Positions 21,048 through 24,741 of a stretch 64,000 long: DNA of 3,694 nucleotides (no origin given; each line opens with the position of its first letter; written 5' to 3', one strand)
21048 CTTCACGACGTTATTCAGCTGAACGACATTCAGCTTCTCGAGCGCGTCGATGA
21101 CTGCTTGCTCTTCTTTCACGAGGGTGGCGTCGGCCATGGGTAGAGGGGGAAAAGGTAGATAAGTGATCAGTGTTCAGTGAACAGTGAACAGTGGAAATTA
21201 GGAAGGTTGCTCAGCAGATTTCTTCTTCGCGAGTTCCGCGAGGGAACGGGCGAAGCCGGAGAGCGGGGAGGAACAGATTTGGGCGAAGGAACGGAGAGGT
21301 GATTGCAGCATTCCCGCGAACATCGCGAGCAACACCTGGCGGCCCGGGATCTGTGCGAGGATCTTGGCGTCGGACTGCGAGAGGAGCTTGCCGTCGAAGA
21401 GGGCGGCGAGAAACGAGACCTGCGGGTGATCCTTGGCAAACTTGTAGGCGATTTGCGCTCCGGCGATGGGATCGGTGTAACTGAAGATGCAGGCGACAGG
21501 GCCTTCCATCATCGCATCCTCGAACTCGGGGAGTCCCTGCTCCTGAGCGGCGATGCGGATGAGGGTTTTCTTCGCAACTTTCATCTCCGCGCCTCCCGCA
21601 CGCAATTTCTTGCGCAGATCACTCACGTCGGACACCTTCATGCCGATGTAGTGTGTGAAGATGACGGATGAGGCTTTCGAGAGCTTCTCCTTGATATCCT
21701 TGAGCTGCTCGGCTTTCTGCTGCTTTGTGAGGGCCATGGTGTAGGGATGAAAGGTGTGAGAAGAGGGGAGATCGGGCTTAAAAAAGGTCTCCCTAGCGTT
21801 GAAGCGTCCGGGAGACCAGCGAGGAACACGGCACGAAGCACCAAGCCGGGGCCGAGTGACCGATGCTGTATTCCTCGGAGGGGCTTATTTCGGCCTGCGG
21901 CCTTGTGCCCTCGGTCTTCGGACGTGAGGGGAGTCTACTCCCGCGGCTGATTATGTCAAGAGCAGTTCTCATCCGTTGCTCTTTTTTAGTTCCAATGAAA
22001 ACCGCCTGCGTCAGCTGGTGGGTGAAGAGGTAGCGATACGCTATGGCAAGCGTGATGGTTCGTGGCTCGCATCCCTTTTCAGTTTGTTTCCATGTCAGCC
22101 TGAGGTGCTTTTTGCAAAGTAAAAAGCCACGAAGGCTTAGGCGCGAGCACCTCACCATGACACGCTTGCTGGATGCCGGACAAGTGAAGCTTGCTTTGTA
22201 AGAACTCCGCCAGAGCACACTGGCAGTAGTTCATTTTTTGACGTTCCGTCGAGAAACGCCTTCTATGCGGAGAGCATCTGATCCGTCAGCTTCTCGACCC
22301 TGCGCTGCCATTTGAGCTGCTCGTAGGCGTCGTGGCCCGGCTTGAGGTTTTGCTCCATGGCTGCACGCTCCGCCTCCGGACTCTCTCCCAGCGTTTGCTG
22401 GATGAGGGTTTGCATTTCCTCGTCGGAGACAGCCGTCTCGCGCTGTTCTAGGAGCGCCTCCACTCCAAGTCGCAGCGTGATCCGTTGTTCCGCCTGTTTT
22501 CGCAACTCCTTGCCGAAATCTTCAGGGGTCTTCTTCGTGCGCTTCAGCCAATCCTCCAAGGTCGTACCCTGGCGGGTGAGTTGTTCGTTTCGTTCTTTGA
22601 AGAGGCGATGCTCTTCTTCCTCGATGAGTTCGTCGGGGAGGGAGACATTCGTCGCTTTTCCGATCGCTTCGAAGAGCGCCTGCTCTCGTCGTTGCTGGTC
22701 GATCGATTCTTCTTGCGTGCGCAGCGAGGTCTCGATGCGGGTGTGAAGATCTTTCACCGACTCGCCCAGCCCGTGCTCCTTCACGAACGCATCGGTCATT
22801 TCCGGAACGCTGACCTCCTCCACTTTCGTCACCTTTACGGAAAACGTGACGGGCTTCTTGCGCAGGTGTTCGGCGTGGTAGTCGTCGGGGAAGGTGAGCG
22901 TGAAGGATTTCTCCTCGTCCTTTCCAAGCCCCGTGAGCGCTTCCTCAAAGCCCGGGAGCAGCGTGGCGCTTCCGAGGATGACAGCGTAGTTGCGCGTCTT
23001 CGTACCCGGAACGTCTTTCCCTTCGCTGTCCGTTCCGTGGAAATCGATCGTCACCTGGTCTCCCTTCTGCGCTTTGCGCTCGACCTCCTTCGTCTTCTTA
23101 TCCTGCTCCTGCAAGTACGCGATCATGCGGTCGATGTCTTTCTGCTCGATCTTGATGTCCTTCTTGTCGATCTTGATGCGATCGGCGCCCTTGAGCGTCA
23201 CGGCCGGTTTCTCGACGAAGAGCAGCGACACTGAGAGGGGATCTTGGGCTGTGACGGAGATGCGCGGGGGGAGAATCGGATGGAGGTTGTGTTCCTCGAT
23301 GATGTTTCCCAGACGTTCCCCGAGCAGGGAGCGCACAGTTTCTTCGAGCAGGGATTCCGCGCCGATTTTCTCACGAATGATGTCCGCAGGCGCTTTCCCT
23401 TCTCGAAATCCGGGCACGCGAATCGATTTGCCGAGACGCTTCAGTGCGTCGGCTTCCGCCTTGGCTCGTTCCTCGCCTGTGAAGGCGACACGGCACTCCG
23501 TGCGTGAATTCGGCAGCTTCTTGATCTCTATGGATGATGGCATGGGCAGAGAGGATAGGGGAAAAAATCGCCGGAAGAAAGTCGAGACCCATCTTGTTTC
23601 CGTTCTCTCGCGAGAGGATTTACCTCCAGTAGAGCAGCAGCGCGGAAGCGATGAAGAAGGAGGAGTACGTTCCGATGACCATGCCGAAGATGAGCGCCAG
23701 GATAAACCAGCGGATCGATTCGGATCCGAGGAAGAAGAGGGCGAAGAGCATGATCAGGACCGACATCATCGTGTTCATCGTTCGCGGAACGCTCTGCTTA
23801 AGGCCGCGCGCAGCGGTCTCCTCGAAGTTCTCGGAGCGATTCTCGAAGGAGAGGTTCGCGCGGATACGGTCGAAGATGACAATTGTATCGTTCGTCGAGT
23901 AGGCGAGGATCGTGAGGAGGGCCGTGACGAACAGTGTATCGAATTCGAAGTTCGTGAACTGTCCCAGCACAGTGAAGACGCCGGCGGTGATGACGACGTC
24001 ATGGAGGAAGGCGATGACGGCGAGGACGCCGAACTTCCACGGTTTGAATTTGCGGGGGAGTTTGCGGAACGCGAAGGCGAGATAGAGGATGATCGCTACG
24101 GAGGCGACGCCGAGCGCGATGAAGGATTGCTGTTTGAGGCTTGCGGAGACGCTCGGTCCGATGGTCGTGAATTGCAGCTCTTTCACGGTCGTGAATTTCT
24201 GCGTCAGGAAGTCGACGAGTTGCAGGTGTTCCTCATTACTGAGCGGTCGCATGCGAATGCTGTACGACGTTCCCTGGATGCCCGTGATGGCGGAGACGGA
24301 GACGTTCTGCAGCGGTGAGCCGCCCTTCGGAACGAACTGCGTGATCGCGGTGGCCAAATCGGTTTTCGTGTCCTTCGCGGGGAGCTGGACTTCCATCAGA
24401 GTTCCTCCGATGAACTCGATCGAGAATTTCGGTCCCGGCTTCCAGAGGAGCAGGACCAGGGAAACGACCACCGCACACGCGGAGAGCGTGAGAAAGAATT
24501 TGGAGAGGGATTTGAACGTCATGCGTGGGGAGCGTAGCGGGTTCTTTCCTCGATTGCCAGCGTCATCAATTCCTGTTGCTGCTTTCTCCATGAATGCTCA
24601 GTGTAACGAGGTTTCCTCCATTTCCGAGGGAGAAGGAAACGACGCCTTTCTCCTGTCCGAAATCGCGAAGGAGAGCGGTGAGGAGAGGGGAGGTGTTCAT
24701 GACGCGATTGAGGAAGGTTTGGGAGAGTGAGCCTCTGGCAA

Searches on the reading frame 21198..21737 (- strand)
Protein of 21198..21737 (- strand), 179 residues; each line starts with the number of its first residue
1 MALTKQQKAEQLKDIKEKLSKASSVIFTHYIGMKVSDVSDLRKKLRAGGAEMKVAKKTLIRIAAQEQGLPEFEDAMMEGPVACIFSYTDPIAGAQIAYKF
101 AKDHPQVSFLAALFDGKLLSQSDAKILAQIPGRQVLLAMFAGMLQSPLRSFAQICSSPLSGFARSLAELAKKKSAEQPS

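Call 12: find_related_loci(query=window:21198-21737:-, collection=genome_contigs, flank=10000)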
Query window:21198-21737:- (179 aa) in genome_contigs; peptide patterns used: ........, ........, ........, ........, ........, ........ (x = any residue, [..] = any of these).
497 stretches matched a pattern; 122 encode a relative of the query (tblastn E <= 1e-3); the best 80 are kept; 80 distinct loci.
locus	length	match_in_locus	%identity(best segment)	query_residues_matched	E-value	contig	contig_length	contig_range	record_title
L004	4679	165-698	95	1-178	5e-111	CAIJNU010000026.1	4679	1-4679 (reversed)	uncultured Candidatus Peregrinibacteria bacterium isolate AlinenLipids_bin-9222 genome assembly, contig: bin-9222:026/12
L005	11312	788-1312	74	1-175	2e-87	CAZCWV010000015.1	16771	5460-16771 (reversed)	MAG TPA_asm: uncultured Candidatus Peribacteria bacterium isolate SRP062349_co5_165 genome assembly, contig: NODE_1160_l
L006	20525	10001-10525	74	1-175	1e-86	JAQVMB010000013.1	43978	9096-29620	MAG: Candidatus Peribacteraceae bacterium isolate STF1_123 NODE_1650_length_43978_cov_4.169711_Sandtown_F1, whole genome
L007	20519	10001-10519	74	1-173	2e-84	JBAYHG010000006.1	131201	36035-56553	MAG: Candidatus Peribacteraceae bacterium isolate SO_2016_GW1_144 scaffold00303_OW334_2016, whole genome shotgun sequenc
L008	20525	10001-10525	70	1-175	5e-82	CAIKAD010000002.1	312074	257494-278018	uncultured Candidatus Peregrinibacteria bacterium isolate LaPlata_bin-1026 genome assembly, contig: bin-1026:2/5, whole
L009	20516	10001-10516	72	1-172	2e-80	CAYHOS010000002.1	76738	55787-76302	MAG TPA_asm: uncultured Candidatus Peribacteria bacterium isolate ERP119705_co14_291 genome assembly, contig: NODE_141_l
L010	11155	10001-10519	69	1-173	6e-79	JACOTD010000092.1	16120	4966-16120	MAG: Candidatus Peregrinibacteria bacterium isolate NC_groundwater_35_Pr7_B-0.1um_58_27 FFV18_Bp1_scaffold_843567, whole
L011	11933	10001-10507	68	1-169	2e-78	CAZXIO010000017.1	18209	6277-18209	MAG TPA_asm: uncultured Candidatus Peribacteria bacterium isolate ERP125453_co2_86 genome assembly, contig: NODE_1031_le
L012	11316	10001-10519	69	1-173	5e-78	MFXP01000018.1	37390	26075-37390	MAG: Candidatus Peribacteria bacterium RIFCSPHIGHO2_01_FULL_51_35 rifcsphigho2_01_scaffold_8666, whole genome shotgun se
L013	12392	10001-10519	66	1-173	9e-78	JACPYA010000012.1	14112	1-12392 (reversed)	MAG: Candidatus Peregrinibacteria bacterium isolate NC_groundwater_851_Pr1_B-0.1um_56_11 Montesol18_Bp1_scaffold_196765,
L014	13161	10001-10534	64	1-178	7e-77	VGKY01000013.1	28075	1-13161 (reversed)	MAG: Candidatus Peribacteria bacterium isolate K_Offshore_120m_m1_009 K_Offshore_120m_m1_009_Ga0194131_10002840, whole g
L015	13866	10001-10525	67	1-175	5e-77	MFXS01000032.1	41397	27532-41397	MAG: Candidatus Peribacteria bacterium RIFCSPHIGHO2_01_FULL_55_13 rifcsphigho2_01_scaffold_5692, whole genome shotgun se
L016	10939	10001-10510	68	4-173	1e-76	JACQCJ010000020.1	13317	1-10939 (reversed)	MAG: Candidatus Peregrinibacteria bacterium isolate NC_groundwater_965_Pr1_S-0.2um_56_77 Montesol18-Sp2_coassembly_scaff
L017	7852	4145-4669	66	1-175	4e-76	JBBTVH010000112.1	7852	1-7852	MAG: Patescibacteria group bacterium isolate H52-bin047_1 H52_bin047_1_000000000112, whole genome shotgun sequence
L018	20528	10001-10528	65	1-176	5e-76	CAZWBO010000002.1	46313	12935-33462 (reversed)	MAG TPA_asm: uncultured Candidatus Peribacteria bacterium isolate SRP286056_co3_141 genome assembly, contig: NODE_427_le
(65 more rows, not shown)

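Call 45: find_related_loci(query=window:21198-21737:-, collection=metagenome_contigs, flank=7000)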
Query window:21198-21737:- (179 aa) in metagenome_contigs; peptide patterns used: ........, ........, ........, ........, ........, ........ (x = any residue, [..] = any of these).
600 stretches matched a pattern (row limit reached: there are more); 79 encode a relative of the query (tblastn E <= 1e-3); 79 distinct loci.
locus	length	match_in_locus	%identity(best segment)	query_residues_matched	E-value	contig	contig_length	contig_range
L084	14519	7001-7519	74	1-173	1e-84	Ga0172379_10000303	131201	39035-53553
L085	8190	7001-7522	69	1-174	3e-81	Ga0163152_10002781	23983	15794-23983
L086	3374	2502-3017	72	1-172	2e-81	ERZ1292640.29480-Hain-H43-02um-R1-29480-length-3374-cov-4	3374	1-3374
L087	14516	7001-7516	72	1-172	6e-82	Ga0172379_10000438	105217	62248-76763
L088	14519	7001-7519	69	1-173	2e-78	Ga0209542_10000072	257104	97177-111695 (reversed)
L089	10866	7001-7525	67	1-175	2e-77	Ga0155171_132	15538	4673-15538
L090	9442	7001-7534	64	1-178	3e-77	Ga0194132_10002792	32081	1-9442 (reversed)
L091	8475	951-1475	67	1-175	2e-77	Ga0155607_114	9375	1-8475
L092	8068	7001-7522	64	1-174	4e-74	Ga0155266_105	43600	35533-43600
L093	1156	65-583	64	1-173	6e-79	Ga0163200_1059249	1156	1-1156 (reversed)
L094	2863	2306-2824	60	1-173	2e-70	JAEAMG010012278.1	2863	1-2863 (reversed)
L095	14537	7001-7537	58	1-179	2e-69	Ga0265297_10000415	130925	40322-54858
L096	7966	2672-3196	58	1-175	1e-68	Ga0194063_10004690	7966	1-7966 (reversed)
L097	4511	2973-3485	59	3-173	3e-68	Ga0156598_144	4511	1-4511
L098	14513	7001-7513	59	3-173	3e-68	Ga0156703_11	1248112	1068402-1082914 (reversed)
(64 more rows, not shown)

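Call 51: search_protein_families(library=phrogs, proteins=[L004:2872-4074:-, L004:2298-2813:-, L004:1559-2116:-, L004:1161-1469:-], max_evalue=0.1)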
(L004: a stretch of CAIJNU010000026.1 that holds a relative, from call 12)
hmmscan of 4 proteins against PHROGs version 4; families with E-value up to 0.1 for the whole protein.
L004:2872-4074:- (400 aa): 0 families

L004:2298-2813:- (171 aa): 0 families

L004:1559-2116:- (185 aa): 0 families

L004:1161-1469:- (102 aa): 0 families

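Call 52: search_protein_families(library=padloc, proteins=[L004:2872-4074:-, L004:2298-2813:-, L004:1559-2116:-, L004:1161-1469:-], max_evalue=0.1)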
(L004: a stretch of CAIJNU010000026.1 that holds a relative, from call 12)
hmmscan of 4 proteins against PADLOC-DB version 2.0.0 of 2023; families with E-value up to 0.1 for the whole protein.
L004:2872-4074:- (400 aa): 0 families

L004:2298-2813:- (171 aa): 0 families

L004:1559-2116:- (185 aa): 0 families

L004:1161-1469:- (102 aa): 0 families

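Call 53: search_protein_families(library=pfam, proteins=[L004:2872-4074:-, L004:2298-2813:-, L004:1559-2116:-, L004:1161-1469:-], max_evalue=0.5)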
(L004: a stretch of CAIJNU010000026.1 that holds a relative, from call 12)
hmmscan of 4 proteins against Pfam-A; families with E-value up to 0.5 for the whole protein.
L004:2872-4074:- (400 aa): 0 families

L004:2298-2813:- (171 aa): 0 families

L004:1559-2116:- (185 aa): 1 family
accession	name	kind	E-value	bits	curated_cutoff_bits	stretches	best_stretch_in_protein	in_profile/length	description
PF22485.1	DUF6987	-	0.054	13.7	26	1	75-170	54-149/200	Domain of unknown function (DUF6987)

L004:1161-1469:- (102 aa): 0 families

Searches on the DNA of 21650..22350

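Call 71: search_rna_families(source=window, start=21650, end=22350, threshold=evalue, max_evalue=1, show_alignments=2)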
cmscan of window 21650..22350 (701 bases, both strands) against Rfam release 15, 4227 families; matches with E-value up to 1: 0.
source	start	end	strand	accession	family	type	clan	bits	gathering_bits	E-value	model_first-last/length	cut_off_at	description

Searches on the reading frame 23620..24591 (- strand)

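Call 82: search_protein_families(library=pfam, proteins=[window:23620-24591:-], max_evalue=0.00001)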
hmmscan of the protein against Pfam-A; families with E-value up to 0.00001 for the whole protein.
window:23620-24591:- (323 aa): 1 family
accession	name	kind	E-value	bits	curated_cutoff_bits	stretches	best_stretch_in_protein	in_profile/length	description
PF02355.23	SecD_SecF_C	-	4.5e-50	170.1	20.5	1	129-322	6-186/189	Protein export membrane protein SecD/SecF, C-terminal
